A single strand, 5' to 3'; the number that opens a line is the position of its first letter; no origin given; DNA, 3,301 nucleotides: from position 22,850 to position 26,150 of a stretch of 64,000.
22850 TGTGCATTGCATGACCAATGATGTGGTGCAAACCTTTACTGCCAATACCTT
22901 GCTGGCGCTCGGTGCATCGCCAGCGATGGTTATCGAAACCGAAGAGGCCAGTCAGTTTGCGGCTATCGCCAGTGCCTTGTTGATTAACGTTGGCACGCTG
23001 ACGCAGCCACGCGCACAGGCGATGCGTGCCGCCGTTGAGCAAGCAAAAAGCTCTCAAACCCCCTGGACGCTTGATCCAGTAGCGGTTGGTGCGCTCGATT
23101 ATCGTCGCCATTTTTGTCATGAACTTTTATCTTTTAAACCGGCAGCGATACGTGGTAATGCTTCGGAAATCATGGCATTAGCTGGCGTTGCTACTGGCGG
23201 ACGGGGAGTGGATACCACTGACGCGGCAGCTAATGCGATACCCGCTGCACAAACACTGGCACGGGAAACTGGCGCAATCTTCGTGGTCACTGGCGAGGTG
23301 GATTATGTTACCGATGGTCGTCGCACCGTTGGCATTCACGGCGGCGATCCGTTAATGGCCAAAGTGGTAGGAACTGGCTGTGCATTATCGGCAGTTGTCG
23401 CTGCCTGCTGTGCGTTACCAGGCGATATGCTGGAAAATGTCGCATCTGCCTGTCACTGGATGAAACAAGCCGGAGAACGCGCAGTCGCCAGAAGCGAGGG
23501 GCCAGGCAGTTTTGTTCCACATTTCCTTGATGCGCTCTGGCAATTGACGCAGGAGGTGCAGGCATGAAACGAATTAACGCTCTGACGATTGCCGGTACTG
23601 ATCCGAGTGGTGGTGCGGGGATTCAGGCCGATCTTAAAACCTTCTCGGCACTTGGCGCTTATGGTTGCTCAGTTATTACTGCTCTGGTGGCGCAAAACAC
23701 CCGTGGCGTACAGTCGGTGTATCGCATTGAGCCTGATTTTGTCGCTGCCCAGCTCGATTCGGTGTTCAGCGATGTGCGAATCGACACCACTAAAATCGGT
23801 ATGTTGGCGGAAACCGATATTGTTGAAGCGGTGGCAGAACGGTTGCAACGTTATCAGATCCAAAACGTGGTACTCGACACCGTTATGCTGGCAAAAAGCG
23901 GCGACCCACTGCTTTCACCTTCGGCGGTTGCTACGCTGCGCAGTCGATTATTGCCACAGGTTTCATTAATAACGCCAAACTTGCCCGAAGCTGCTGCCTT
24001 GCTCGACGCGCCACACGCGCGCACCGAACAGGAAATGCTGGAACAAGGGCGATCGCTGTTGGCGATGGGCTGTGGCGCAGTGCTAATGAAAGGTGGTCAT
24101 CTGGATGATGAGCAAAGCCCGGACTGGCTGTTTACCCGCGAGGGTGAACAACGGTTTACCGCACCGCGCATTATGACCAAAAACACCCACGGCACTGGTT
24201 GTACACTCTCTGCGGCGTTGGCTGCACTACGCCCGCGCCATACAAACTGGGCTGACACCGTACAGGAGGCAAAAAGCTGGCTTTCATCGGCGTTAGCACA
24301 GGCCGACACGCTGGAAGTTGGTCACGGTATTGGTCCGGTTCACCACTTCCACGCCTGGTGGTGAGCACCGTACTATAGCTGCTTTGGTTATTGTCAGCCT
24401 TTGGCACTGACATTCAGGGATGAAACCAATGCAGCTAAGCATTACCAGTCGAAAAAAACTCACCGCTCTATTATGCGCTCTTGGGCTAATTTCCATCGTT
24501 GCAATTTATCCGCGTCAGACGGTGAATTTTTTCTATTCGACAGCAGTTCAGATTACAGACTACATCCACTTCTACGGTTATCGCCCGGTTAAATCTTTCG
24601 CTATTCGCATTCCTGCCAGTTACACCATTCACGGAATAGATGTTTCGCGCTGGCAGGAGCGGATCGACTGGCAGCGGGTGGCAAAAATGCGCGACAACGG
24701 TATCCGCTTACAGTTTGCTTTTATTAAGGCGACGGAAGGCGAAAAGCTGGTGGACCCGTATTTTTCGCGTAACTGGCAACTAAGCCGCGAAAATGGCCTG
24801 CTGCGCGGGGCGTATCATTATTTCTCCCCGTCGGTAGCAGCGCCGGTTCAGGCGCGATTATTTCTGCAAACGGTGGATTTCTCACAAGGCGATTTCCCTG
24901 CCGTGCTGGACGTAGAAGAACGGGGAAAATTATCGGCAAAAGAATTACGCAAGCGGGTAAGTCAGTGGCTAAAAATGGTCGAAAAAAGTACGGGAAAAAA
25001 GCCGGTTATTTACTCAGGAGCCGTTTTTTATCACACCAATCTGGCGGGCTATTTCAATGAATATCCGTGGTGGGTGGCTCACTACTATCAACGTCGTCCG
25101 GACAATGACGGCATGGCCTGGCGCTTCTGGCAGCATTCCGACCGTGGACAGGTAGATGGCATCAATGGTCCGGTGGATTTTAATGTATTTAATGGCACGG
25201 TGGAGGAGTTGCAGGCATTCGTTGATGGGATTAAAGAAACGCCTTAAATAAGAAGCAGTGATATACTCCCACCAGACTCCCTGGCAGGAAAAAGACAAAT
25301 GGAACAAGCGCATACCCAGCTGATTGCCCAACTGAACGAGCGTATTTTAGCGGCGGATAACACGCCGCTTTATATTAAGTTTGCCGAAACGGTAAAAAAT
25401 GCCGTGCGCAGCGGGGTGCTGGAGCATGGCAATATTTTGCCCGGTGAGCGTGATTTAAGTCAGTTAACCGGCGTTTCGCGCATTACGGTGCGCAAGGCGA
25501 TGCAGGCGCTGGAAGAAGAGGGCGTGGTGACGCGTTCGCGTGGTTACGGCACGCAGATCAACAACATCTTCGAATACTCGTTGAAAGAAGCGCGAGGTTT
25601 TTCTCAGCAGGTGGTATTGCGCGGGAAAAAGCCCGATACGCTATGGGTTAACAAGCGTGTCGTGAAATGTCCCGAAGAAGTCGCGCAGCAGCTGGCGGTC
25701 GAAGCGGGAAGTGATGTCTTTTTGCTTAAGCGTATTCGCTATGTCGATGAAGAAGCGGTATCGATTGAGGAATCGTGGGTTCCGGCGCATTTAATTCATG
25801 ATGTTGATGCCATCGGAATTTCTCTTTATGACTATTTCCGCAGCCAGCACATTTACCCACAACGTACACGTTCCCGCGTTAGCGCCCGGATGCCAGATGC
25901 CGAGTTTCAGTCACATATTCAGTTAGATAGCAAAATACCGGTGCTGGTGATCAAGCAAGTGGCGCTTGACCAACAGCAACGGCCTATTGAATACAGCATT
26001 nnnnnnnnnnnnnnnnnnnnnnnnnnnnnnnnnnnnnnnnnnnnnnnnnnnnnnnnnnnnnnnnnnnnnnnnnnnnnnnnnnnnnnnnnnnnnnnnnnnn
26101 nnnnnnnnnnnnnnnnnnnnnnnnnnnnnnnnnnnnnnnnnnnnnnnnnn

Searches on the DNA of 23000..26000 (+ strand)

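Call 30: search_dna_similar(query=window:23000-26000:+, collection=ecoli_genomes, mode=near, max_rows=5)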
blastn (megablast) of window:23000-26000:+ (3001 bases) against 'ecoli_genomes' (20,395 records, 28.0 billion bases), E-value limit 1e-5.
Records with a match: 5424; places in all: 5431; records where one place covers at least 80% of the query: 5417.
Genomes with a match: 5424 of 5426; with a place that covers at least 80% of the query: 5417. Places per genome that has any: lowest 1, median 1, highest 2. On chromosomes: 5430 places; on plasmids: 1.
Best place of each record, by identity: >=99% 16; 95-99% 5396; 90-95% 12.
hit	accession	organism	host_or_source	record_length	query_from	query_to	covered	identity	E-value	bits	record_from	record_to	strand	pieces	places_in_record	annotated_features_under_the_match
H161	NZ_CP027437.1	Escherichia coli strain 2012C-4221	missing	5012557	1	3001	100%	99.5%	0e+0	5459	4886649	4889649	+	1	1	yegX: glycoside hydrolase family 25 protein | thiD: bifunctional hydroxymethylpyrimidine kinase/phosphomethylpyrimidine ... | yegW: GntR family transcriptional regulator | thiM: hydroxyethylthiazole kinase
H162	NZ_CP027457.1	Escherichia coli strain 88-3493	missing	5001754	1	3001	100%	99.2%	0e+0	5415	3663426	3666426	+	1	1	yegX: glycoside hydrolase family 25 protein | thiD: bifunctional hydroxymethylpyrimidine kinase/phosphomethylpyrimidine ... | yegW: GntR family transcriptional regulator | thiM: hydroxyethylthiazole kinase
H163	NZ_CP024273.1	Escherichia coli strain F9792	missing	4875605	1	3001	100%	99.2%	0e+0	5409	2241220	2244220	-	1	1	yegX: glycoside hydrolase family 25 protein | thiD: bifunctional hydroxymethylpyrimidine kinase/phosphomethylpyrimidine ... | yegW: GntR family transcriptional regulator | thiM: hydroxyethylthiazole kinase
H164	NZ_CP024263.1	Escherichia coli O169:H41 strain F6326-C1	missing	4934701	1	3001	100%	99.2%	0e+0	5409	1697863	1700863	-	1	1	yegX: glycoside hydrolase family 25 protein | thiD: bifunctional hydroxymethylpyrimidine kinase/phosphomethylpyrimidine ... | yegW: GntR family transcriptional regulator | thiM: hydroxyethylthiazole kinase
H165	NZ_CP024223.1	Escherichia coli O169:H41 strain 2014EL-1345-2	missing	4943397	1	3001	100%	99.2%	0e+0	5409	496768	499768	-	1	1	yegX: glycoside hydrolase family 25 protein | thiD: bifunctional hydroxymethylpyrimidine kinase/phosphomethylpyrimidine ... | yegW: GntR family transcriptional regulator | thiM: hydroxyethylthiazole kinase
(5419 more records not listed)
